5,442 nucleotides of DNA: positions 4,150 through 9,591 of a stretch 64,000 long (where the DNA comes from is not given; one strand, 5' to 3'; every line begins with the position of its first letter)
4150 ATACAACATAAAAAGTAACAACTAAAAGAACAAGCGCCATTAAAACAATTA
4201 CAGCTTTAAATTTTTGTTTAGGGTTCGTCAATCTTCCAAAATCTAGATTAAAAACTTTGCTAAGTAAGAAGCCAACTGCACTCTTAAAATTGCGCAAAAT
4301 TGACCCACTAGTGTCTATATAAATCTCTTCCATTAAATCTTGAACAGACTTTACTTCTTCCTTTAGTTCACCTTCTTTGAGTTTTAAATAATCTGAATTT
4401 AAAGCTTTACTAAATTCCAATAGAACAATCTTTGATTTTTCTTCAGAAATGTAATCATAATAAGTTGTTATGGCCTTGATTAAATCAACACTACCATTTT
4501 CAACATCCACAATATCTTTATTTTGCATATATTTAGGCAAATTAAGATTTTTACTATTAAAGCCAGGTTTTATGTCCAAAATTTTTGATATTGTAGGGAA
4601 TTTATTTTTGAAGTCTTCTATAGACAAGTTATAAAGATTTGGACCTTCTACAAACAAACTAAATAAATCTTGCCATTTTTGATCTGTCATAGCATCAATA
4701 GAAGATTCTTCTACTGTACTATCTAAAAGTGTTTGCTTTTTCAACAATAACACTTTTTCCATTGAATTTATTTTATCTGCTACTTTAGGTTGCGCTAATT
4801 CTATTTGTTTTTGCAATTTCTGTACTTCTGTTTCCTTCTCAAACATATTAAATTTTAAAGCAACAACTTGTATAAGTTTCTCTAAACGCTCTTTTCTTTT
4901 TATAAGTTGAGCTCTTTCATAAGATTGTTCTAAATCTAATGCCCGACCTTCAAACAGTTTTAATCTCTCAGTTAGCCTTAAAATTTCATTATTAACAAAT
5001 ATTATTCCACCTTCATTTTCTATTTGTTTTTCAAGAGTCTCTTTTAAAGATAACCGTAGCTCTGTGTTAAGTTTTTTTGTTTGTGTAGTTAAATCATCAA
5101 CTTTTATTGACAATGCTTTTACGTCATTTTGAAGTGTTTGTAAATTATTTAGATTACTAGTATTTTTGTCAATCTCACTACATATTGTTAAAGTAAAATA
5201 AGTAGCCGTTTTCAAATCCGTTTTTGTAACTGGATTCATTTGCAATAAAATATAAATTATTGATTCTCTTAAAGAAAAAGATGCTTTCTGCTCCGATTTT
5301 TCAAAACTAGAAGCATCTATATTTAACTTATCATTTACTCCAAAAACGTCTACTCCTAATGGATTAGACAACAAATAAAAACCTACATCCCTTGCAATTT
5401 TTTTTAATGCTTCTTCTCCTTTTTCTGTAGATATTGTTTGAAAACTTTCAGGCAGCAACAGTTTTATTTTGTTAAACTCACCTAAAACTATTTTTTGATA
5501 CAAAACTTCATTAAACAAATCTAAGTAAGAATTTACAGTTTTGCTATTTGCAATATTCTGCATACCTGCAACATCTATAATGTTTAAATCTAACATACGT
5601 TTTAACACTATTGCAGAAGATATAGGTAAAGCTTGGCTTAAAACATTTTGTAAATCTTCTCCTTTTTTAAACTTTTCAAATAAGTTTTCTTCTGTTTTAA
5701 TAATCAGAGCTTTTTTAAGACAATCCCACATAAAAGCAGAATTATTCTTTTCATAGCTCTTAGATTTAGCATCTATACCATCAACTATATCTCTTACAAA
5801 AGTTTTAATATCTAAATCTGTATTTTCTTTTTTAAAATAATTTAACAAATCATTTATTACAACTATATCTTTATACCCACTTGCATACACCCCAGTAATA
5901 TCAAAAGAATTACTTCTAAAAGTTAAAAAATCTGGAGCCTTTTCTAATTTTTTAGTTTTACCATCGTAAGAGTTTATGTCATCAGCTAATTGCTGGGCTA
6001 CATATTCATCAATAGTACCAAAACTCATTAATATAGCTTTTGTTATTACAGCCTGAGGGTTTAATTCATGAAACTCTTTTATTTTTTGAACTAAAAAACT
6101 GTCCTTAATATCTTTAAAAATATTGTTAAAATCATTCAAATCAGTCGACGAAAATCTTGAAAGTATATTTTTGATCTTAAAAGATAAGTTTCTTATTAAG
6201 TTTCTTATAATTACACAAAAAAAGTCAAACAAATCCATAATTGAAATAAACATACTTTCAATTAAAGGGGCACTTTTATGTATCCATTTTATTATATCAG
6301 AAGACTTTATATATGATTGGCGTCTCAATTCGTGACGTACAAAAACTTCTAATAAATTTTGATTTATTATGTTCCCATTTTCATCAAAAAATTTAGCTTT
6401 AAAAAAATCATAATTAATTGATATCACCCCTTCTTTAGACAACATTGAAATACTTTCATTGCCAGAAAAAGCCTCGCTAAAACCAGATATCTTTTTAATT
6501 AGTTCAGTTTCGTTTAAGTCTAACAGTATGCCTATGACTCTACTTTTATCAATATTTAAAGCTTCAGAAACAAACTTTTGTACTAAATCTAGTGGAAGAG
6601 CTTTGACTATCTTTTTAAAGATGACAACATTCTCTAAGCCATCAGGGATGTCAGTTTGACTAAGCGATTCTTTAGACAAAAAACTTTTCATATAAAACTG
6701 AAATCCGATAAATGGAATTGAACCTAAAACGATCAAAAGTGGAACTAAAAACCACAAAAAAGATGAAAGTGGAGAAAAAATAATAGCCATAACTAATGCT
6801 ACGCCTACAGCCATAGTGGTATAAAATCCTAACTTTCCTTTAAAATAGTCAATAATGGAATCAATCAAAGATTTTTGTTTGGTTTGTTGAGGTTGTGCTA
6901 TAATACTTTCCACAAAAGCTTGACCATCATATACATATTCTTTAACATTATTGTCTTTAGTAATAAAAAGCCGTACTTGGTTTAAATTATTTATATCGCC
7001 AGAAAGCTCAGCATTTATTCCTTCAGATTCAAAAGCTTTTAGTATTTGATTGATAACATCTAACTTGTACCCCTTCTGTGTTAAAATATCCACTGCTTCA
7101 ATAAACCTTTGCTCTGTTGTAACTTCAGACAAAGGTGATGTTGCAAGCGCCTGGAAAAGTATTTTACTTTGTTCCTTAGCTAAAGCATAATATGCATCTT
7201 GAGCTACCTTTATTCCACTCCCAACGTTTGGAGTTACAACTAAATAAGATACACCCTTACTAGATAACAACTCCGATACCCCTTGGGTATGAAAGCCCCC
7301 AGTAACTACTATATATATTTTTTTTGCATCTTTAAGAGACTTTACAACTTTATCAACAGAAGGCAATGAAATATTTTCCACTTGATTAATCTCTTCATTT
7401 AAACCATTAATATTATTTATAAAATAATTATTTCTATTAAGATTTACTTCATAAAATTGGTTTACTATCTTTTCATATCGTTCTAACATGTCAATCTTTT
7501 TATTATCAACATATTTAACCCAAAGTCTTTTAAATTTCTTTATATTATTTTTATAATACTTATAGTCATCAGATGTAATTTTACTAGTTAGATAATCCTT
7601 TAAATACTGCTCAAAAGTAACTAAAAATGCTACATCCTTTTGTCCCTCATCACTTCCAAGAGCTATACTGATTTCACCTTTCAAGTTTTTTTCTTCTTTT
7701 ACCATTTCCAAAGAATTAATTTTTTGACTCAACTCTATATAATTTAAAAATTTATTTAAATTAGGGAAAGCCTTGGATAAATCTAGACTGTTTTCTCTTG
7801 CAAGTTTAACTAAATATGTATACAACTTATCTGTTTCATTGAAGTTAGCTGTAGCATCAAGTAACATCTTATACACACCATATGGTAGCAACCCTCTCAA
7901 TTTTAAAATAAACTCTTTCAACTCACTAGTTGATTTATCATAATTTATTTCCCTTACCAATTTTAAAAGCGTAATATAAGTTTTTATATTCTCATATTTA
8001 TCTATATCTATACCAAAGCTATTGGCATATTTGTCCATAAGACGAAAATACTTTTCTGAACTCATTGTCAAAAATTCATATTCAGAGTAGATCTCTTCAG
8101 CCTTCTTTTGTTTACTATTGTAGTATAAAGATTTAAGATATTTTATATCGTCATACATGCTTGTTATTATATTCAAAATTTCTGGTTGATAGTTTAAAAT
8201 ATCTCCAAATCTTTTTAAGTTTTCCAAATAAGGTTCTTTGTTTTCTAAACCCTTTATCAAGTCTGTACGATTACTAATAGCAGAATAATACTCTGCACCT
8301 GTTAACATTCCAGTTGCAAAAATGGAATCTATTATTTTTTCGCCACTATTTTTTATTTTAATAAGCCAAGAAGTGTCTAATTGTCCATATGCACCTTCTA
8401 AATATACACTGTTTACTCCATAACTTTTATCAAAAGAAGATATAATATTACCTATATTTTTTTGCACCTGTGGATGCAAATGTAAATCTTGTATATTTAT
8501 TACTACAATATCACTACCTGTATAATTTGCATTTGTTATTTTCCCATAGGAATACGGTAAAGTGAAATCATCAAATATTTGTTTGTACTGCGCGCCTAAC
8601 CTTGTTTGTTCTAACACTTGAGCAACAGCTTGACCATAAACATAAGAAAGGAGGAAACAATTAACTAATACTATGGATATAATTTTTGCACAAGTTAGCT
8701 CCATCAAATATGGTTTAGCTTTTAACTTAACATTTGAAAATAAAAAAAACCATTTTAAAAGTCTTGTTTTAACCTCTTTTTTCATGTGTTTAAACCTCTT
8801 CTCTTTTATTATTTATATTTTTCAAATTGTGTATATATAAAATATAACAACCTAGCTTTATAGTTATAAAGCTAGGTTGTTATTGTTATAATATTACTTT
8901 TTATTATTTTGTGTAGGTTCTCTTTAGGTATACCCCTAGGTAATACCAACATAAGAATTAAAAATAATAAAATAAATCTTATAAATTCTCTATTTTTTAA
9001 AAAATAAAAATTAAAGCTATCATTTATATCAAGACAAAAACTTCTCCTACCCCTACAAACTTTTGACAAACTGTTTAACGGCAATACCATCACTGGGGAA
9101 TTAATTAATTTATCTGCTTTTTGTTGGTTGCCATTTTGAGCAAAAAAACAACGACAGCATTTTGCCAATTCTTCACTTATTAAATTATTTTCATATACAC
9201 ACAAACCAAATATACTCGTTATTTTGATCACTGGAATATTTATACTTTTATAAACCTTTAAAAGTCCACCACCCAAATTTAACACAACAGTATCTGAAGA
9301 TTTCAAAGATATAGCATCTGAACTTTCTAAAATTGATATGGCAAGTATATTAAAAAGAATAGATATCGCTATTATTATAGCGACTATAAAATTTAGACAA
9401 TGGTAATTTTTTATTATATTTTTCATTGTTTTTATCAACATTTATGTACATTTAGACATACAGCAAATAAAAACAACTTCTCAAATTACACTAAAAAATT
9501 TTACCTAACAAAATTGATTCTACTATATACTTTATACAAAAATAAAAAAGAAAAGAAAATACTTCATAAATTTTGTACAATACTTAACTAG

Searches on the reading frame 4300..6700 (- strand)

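Call 49: search_protein_families(library=pfam, proteins=[window:4300-6700:-], max_evalue=1)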
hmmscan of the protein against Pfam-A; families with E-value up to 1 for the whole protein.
window:4300-6700:- (800 aa): 2 families
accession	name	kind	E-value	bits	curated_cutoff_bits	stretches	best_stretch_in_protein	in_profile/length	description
PF04603.18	Mog1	-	0.14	13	27.4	0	271-336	31-100/139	Ran-interacting Mog1 protein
PF13635.12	DUF4143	-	0.22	11.7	28.1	0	600-657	10-64/160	Domain of unknown function (DUF4143)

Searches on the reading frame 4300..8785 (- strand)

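Call 83: search_solved_structures(query=window:4300-8785:-, max_evalue=1)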
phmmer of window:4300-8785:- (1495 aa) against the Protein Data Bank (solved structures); distinct sequences matched with E-value up to 1: 1.
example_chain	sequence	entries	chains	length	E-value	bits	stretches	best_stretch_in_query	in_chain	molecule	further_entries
2gn0_A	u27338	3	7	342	0.18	12.6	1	432-534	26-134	Threonine dehydratase catabolic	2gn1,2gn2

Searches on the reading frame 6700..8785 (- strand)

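Call 49: search_protein_families(library=pfam, proteins=[window:6700-8785:-], max_evalue=1)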
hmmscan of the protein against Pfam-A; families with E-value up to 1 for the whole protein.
window:6700-8785:- (695 aa): 2 families
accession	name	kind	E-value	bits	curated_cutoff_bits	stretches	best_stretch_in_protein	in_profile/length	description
PF17773.7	UPF0176_N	-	0.0052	17.6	26.2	1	587-618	39-70/92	UPF0176 acylphosphatase like domain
PF23836.1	DUF7206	-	0.058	14.5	25.6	1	608-638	21-50/107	Family of unknown function (DUF7206)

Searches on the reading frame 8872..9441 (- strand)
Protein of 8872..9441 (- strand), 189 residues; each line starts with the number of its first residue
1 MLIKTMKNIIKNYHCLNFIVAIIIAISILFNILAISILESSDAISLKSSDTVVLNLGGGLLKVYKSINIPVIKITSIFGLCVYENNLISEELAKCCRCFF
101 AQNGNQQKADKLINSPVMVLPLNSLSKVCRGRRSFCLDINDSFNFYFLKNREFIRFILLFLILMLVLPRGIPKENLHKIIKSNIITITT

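Call 11: search_protein_families(library=ncbifam, proteins=[window:8872-9441:-], max_evalue=0.001)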
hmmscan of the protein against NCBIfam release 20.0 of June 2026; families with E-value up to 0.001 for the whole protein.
window:8872-9441:- (189 aa): 0 families

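Call 12: find_encoding_contigs(protein=window:8872-9441:-, flank=10000, max_places=6)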
Protein window:8872-9441:- (189 aa): no gene with exactly this product is on record in the collection.
